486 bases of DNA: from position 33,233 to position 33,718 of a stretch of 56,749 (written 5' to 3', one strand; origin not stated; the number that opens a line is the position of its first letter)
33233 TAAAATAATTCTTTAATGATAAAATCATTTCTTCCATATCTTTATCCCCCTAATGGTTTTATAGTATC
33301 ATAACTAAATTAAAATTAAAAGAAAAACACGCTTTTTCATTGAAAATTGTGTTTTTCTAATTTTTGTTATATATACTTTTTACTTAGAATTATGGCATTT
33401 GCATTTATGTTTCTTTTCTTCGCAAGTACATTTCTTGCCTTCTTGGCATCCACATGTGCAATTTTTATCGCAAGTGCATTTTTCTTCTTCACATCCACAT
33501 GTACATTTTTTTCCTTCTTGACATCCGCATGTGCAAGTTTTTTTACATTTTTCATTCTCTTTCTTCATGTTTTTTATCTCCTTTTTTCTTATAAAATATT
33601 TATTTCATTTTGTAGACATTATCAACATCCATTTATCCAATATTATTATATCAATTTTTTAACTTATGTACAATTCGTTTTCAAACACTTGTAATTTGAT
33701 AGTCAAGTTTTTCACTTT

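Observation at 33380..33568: Candidate new bacterial metallothionein built from CTCGC modules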

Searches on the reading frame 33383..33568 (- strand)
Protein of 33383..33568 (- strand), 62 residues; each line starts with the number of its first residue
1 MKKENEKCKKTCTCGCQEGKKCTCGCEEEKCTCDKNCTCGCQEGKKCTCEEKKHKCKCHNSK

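Call 4: search_protein_families(library=pfam, proteins=[window:33383-33568:-], max_evalue=10)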
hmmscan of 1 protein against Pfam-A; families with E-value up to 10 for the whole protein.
seq(62 aa): 0 families

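Call 5: search_protein_families(library=ncbifam, proteins=[window:33383-33568:-], max_evalue=10)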
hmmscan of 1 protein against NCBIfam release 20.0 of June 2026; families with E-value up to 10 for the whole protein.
seq(62 aa): 0 families

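Call 6: find_homologous_proteins(query=window:33383-33568:-, max_evalue=0.01)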
Query seq(62 aa) (62 aa): 9 proteins with E <= 0.01 among 11 candidates.
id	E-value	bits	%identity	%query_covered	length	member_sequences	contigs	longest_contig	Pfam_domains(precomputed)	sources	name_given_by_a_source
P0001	5.0e-27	111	100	100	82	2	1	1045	-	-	-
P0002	2.0e-7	49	62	66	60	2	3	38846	-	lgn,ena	-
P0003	4.2e-7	48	57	85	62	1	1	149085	-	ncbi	-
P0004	2.7e-6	45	59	71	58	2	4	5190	-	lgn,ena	-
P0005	2.8e-6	45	59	68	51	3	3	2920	-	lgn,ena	-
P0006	6.7e-6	44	65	74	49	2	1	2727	-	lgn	-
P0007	9.7e-6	43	59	71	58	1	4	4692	-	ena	-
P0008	2.4e-5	42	59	74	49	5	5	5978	-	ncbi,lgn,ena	-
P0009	8.2e-3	34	58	81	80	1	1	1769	-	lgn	-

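Call 7: search_solved_structures(query=window:33383-33568:-, max_evalue=10, show_alignments=3)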
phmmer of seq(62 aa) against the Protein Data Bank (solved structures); distinct sequences matched with E-value up to 10: 0.

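Call 10: list_cluster_members(proteins=[P0003, P0008, P0002, P0001, P0006])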
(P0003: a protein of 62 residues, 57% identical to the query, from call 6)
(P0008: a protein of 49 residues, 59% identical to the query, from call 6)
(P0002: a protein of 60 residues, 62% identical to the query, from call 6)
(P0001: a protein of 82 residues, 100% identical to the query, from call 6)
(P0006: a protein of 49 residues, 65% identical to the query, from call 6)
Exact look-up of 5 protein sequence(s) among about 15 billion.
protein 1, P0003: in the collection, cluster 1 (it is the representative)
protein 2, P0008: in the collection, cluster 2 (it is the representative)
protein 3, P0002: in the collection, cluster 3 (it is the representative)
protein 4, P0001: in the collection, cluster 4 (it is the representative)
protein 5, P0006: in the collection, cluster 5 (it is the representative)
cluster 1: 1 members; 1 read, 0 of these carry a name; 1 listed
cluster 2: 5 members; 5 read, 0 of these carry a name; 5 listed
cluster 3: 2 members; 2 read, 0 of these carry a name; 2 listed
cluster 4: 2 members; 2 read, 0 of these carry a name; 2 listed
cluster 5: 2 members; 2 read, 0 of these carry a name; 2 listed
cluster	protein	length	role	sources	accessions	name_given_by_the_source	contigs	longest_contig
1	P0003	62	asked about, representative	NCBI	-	-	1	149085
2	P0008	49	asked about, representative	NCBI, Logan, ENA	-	-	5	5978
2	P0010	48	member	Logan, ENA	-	-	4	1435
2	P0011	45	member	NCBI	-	-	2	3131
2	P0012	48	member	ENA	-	-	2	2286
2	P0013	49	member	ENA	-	-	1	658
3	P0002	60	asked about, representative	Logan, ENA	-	-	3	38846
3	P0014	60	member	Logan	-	-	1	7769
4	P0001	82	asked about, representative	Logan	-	-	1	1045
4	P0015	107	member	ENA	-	-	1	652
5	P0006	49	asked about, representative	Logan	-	-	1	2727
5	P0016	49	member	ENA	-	-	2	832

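Call 11: find_encoding_contigs(protein=P0003, flank=8000, max_places=4)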
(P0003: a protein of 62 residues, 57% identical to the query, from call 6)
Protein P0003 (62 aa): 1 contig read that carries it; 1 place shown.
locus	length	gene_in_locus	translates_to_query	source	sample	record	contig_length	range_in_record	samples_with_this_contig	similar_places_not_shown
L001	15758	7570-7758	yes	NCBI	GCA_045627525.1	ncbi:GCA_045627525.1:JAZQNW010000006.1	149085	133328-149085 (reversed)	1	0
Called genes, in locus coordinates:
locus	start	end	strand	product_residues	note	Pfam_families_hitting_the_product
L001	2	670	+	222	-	?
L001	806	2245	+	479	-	-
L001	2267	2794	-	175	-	PF20122:DUF6512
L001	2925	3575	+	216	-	PF05076:SUFU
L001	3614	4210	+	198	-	-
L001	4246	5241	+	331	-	PF04015:DUF362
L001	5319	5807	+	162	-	PF12682:Flavodoxin_4, PF03358:FMN_red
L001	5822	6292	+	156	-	PF02082:Rrf2, PF08279:HTH_11, PF13280:WYL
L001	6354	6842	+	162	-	PF08719:NADAR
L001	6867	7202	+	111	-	PF00719:Pyrophosphatase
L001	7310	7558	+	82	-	PF02583:Trns_repr_metal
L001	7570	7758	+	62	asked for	-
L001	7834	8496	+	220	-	PF01966:HD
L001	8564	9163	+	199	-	-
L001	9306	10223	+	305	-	PF00535:Glycos_transf_2, PF10111:Glyco_tranf_2_2, PF13641:Glyco_tranf_2_3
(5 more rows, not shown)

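Call 12: find_encoding_contigs(protein=P0002, flank=6000, max_places=4)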
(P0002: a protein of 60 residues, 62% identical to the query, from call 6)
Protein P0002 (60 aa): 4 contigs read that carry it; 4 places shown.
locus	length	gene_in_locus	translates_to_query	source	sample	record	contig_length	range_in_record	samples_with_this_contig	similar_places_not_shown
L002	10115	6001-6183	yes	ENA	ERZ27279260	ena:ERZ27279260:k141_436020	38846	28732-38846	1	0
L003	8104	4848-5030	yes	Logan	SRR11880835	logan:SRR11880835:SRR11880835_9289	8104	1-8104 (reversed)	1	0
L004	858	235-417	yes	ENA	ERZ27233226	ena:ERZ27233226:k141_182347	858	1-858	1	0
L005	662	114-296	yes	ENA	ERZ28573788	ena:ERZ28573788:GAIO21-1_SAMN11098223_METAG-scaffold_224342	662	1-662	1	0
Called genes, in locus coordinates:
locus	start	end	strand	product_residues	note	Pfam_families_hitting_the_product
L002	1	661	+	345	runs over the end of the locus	PF00730:HhH-GPD, PF00633:HHH, PF10576:EndIII_4Fe-2S (weak), PF14815:NUDIX_4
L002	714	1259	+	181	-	PF03352:Adenine_glyco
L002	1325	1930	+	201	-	PF12844:HTH_19, PF13560:HTH_31, PF01381:HTH_3, PF13443:HTH_26 (weak)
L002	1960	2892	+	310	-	PF02737:3HCDH_N, PF00725:3HCDH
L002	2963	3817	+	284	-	PF12833:HTH_18, PF00165:HTH_AraC, PF14526:Cass2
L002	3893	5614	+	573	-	PF00664:ABC_membrane, PF02463:SMC_N, PF09818:ABC_ATPase (faint), PF00005:ABC_tran, PF13304:AAA_21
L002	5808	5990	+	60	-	PF02583:Trns_repr_metal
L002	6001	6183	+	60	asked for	-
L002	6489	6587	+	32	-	-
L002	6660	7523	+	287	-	-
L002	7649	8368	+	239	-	PF04892:VanZ-LLP1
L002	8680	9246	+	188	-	PF12844:HTH_19, PF13443:HTH_26 (weak), PF13560:HTH_31, PF01381:HTH_3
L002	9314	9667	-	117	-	PF07883:Cupin_2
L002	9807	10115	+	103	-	?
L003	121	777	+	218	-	PF12844:HTH_19, PF13443:HTH_26 (weak), PF13560:HTH_31, PF01381:HTH_3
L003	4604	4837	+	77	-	PF02583:Trns_repr_metal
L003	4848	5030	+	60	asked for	-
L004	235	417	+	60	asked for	-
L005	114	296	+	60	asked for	-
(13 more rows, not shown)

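Call 13: find_encoding_contigs(protein=P0008, flank=6000, max_places=5)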
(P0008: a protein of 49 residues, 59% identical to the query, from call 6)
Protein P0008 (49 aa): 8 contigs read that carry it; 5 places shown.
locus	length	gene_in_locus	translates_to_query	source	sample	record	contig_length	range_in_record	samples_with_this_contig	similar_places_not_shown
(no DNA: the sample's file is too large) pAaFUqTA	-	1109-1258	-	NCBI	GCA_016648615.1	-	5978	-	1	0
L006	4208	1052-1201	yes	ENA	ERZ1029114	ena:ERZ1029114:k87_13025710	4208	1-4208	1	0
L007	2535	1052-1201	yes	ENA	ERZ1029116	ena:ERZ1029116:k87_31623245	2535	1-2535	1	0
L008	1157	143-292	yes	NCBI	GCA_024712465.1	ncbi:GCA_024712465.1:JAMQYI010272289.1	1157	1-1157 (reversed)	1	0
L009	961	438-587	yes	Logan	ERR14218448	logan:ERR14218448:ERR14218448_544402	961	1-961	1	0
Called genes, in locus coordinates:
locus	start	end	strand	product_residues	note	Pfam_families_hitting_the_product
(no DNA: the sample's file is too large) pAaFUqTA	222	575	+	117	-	-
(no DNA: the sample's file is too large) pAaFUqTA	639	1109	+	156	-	PF04073:tRNA_edit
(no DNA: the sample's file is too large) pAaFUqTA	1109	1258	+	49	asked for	-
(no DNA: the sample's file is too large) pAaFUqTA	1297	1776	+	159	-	PF00383:dCMP_cyt_deam_1, PF14437:MafB19-deam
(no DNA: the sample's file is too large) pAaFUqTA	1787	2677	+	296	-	PF04015:DUF362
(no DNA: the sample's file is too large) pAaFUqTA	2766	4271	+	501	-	PF00501:AMP-binding, PF13193:AMP-binding_C (weak)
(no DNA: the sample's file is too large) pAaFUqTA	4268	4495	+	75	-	-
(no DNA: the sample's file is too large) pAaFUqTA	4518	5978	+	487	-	?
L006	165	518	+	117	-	-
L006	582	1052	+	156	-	PF04073:tRNA_edit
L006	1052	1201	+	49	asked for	-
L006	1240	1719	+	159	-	PF00383:dCMP_cyt_deam_1, PF14437:MafB19-deam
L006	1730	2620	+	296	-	PF04015:DUF362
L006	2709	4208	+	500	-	?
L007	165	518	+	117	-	-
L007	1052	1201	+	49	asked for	-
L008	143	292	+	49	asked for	-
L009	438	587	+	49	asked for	-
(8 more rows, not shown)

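Call 14: find_encoding_contigs(protein=P0004, flank=6000, max_places=4)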
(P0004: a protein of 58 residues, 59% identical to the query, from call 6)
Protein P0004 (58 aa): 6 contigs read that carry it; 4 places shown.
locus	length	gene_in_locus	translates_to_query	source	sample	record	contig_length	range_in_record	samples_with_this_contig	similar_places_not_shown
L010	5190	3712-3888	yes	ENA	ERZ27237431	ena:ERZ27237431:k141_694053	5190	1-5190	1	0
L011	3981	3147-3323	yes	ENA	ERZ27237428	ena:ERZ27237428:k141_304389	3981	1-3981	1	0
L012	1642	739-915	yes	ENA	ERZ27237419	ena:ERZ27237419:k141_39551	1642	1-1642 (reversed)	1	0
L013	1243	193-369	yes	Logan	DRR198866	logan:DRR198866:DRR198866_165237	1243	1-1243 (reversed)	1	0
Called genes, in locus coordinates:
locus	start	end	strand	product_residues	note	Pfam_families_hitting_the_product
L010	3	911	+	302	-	?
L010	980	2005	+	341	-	PF13310:Virulence_RhuM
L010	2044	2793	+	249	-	-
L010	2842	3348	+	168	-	PF14512:TM1586_NiRdase (faint), PF00881:Nitroreductase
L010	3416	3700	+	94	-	PF02583:Trns_repr_metal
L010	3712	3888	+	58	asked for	-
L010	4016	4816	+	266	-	PF00106:adh_short, PF08659:KR (weak), PF13561:adh_short_C2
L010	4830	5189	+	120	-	?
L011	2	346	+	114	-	?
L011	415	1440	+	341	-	PF13310:Virulence_RhuM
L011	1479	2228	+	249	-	-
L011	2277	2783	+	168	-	PF14512:TM1586_NiRdase (faint), PF00881:Nitroreductase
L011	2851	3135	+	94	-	PF02583:Trns_repr_metal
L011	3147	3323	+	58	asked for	-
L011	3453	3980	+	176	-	?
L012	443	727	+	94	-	PF02583:Trns_repr_metal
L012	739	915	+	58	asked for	-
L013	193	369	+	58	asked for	-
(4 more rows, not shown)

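Call 28: find_related_loci(query=A1, collection=genome_contigs, flank=6000)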
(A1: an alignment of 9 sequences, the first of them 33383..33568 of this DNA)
Query A1 (62 aa) in genome_contigs; peptide patterns used: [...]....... (x = any residue, [..] = any of these).
95 stretches matched a pattern; 74 encode a relative of the query (tblastn E <= 1e-3); 73 distinct loci.
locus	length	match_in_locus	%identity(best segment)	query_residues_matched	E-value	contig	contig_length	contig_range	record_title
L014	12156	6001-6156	77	7-49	9e-15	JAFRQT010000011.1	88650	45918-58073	MAG: Bacilli bacterium isolate RGIG2715 Goat_Omasum-4__c174614, whole genome shotgun sequence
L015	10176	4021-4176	64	1-52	3e-14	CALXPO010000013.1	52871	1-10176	MAG: uncultured Alphaproteobacteria bacterium isolate E30__bin94 genome assembly, contig: E30__k127_1703304, whole genom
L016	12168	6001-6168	71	8-55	1e-13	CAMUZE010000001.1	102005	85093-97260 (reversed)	MAG TPA_asm: uncultured Clostridia bacterium isolate SRR8387719_bin.51_metaWRAP_v1.3_MAG genome assembly, contig: ERZ142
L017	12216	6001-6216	63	7-55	6e-13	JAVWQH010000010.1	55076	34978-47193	MAG: Oscillospiraceae bacterium isolate CGS3Y2-bin30 NODE_461_length_55076_cov_14.857545, whole genome shotgun sequence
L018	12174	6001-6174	54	7-61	2e-12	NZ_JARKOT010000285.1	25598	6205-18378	MAG: Propioniciclava sp. isolate D148_maxbin.016 k141_62682, whole genome shotgun sequence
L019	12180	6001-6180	65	8-58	4e-12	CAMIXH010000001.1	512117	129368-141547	MAG: uncultured Tenericutes bacterium isolate SRR12081296_bin.39_metaWRAP_v1.3_MAG genome assembly, contig: ERZ12289772.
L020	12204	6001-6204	54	1-61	9e-12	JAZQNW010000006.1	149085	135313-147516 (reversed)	MAG: Bacilli bacterium isolate T1900045244_TH20190014.MAGScoT_cleanbin_000015 SGB_5603_k141_1323593, whole genome shotgu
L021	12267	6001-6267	59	8-58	8e-12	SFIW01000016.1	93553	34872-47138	MAG: Planctomycetaceae bacterium isolate W1P25.044 Contig222, whole genome shotgun sequence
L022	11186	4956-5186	60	1-59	4e-14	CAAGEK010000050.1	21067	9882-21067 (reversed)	MAG TPA_asm: Alphaproteobacteria bacterium, isolate HGM16795, WGS project CAAGEK010000000 data, contig: SRS476163_71_k11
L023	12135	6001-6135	67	8-49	4e-11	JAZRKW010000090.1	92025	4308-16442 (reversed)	MAG: Akkermansia sp. isolate T1900045445_YK20190136.MAGScoT_cleanbin_000012 SGB_7144_k141_429393, whole genome shotgun s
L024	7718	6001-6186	50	1-49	5e-11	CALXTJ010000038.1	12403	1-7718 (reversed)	MAG: uncultured Alphaproteobacteria bacterium isolate BRZ_KS__bin114 genome assembly, contig: BRZ_KS__NODE_9270_length_1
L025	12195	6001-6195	52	8-58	6e-11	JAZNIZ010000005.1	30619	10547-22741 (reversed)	MAG: Akkermansia sp. isolate T1900044682_TS20190148.MAGScoT_cleanbin_000014 SGB_1697_k141_306205, whole genome shotgun s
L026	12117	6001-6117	67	8-49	1e-10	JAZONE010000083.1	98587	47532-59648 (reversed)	MAG: Akkermansia sp. isolate T1900045642_YK20190336.MAGScoT_cleanbin_000008 SGB_8135_k141_1586296, whole genome shotgun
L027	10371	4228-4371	57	8-60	2e-10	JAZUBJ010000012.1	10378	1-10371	MAG: Bacilli bacterium isolate T1900045317_YK20190006.MAGScoT_cleanbin_000043 SGB_6317_k141_1507647, whole genome shotgu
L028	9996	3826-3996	60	1-50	2e-10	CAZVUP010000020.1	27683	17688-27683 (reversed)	MAG TPA_asm: uncultured Muribaculaceae bacterium isolate SRP278969_co2_176 genome assembly, contig: NODE_1391_length_276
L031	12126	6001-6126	66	7-53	4e-10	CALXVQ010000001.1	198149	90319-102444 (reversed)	MAG: uncultured Rickettsiales bacterium isolate BRZ_AG__bin83 genome assembly, contig: BRZ_AG__NODE_82_length_198149_cov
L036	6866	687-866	59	1-60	3e-9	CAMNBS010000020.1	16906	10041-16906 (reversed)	MAG: uncultured Clostridia bacterium isolate SRR1267595_bin.49_metaWRAP_v1.3_MAG genome assembly, contig: NODE.5744_leng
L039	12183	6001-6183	58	1-60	6e-9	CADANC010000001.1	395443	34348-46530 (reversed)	MAG: uncultured Erysipelotrichaceae bacterium isolate RUG13444 genome assembly, contig: RUG13444_asm_1, whole genome sho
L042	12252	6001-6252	38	8-60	3e-8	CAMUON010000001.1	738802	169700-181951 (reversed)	MAG TPA_asm: uncultured Atopobium sp. isolate SRR10258553_bin.7_metaWRAP_v1.3_MAG genome assembly, contig: ERZ13382845.2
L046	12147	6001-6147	50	4-51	2e-7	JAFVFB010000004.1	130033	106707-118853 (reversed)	MAG: Alphaproteobacteria bacterium isolate RGIG5112 Roe_deer_Rumen.Co__c192866, whole genome shotgun sequence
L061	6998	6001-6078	73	1-25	1e-5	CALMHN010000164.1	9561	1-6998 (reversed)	MAG TPA_asm: uncultured bacterium isolate SRR5007354_bin.6_CONCOCT_v1.1_MAG genome assembly, contig: ERZ778036.6208, who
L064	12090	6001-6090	70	22-49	2e-5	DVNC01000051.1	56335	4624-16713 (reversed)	MAG TPA_asm: Candidatus Scatocola faecipullorum isolate ChiW3-316 ChiW3__C144902_L56335_SRR5506726, whole genome shotgun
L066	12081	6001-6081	66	21-49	2e-5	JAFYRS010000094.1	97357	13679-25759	MAG: Akkermansia sp. isolate RGIG7361 Water_buffalos_Cecum-5__c630350, whole genome shotgun sequence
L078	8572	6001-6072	71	27-50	1e-4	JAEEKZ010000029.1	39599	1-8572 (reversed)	MAG: Bacillales bacterium isolate Tb.RUG.204 k141_3344035_flag=0_multi=33.4969_len=39599, whole genome shotgun sequence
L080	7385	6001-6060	70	30-49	5e-4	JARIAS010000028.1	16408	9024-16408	MAG: Candidatus Cryptobacteroides sp. isolate cluster1_bin.75 k127_227303, whole genome shotgun sequence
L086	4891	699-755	74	31-49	8e-4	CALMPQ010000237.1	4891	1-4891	MAG TPA_asm: uncultured Propioniciclava sp. isolate ERR3519524_bin.60_CONCOCT_v1.1_MAG genome assembly, contig: ERZ15053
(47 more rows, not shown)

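Call 29: search_protein_representatives(alignment_id=A1)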
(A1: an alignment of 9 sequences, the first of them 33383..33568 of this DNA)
Query: 9 sequences, 58 profile positions. Proteins with E-value up to 0.001 (for the whole library): 31; up to 1e-10: 4; up to 1e-30: 0. The best 31 are listed.
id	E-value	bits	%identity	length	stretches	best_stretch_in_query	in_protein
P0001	1.7e-16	76.3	-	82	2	1-58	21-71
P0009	9.5e-15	70.7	-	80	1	1-57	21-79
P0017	2.8e-14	69.2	-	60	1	2-57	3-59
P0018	1.1e-12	64.1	-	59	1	1-58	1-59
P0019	9.0e-10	54.8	-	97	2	3-57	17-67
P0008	4.4e-09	52.5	-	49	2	2-29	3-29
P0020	1.9e-08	50.6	-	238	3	2-56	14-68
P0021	3.0e-08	49.9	-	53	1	2-53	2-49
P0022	1.1e-06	44.8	-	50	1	2-52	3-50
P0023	1.4e-06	44.5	-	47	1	2-34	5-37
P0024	3.7e-06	43.2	-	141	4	3-57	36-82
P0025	4.6e-06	42.9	-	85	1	2-39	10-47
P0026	8.2e-06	42.1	-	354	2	4-58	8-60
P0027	9.2e-06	41.9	-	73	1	3-57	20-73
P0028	1.7e-05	41.1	-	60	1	1-55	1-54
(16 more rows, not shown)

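Call 37: search_protein_families(library=pfam, proteins=[L018:5866-6384:+, L027:4189-4947:+, L025:5509-6207:+, L015:4021-4944:+, L080:5317-6081:+, L061:5725-6210:+, L064:5983-6243:+, L042:5134-7137:+, L046:5431-7974:+, L021:4564-6705:+], max_evalue=0.01)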
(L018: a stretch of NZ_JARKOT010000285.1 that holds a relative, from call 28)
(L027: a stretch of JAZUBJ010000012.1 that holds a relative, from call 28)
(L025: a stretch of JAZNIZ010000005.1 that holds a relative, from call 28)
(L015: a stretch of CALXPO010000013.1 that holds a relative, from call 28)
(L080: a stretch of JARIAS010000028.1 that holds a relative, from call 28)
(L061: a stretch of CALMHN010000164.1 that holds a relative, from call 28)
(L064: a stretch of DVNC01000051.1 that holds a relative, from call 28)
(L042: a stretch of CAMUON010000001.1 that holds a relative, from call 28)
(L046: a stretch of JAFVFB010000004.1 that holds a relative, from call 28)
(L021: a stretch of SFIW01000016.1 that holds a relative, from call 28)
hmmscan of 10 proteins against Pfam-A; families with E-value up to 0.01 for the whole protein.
L018:5866-6384:+ (172 aa): 1 family
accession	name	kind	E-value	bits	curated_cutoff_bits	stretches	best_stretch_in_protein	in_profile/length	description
PF00403.32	HMA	-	3.1e-15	56.8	24.8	1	111-167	3-60/62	Heavy-metal-associated domain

L027:4189-4947:+ (252 aa): 1 family
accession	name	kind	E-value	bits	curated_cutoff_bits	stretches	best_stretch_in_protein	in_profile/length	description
PF01025.24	GrpE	-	2.5e-40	138.3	25.8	1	109-252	24-165/165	GrpE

L025:5509-6207:+ (232 aa): 1 family
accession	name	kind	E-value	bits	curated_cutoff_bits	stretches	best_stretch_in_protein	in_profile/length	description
PF06133.16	Com_YlbF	-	2.2e-11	44.6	23.9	1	20-116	4-100/105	Control of competence regulator ComK, YlbF/YmcA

L015:4021-4944:+ (307 aa): 2 families
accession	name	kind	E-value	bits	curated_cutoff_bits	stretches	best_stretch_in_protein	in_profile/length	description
PF04402.19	SIMPL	-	2.9e-22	80.4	25.2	1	102-277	1-165/205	Protein of unknown function (DUF541)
PF16771.11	RTT107_BRCT_6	-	0.003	18.2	27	1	133-205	13-86/114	Regulator of Ty1 transposition protein 107 BRCT domain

L080:5317-6081:+ (254 aa): 1 family
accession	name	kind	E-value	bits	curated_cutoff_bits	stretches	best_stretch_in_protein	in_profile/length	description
PF00254.34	FKBP_C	-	1.1e-07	32.4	21.1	1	3-72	5-76/94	FKBP-type peptidyl-prolyl cis-trans isomerase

L061:5725-6210:+ (161 aa): 2 families
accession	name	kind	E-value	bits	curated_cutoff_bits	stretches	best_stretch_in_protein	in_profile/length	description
PF01022.26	HTH_5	-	8.3e-15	54.8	22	1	12-58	1-47/47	Bacterial regulatory protein, arsR family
PF12840.13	HTH_20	-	1.2e-07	32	27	1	10-59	1-51/51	Helix-turn-helix domain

L064:5983-6243:+ (86 aa): 0 families

L042:5134-7137:+ (667 aa): 1 family
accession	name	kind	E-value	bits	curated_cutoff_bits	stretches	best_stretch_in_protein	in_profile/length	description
PF03577.20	Peptidase_C69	-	4.6e-168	559.8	23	2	20-262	1-222/402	Peptidase family C69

L046:5431-7974:+ (847 aa): 3 families
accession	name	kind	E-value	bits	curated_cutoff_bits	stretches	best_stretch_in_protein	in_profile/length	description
PF10150.14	RNase_E_G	-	7.8e-98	327.6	25.5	1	378-650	1-270/270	Ribonuclease E/G family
PF20833.2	RNase_E_G_Thio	-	1.3e-25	89.7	26.8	1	661-737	1-77/86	RNase E/G, Thioredoxin-like domain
PF00575.29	S1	-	2.3e-07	31.5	22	1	36-101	2-68/74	S1 RNA binding domain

L021:4564-6705:+ (713 aa): 1 family
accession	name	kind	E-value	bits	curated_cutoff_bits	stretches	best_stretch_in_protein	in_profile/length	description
PF13424.12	TPR_12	-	0.0025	18.4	30.1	0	376-427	5-59/77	Tetratricopeptide repeat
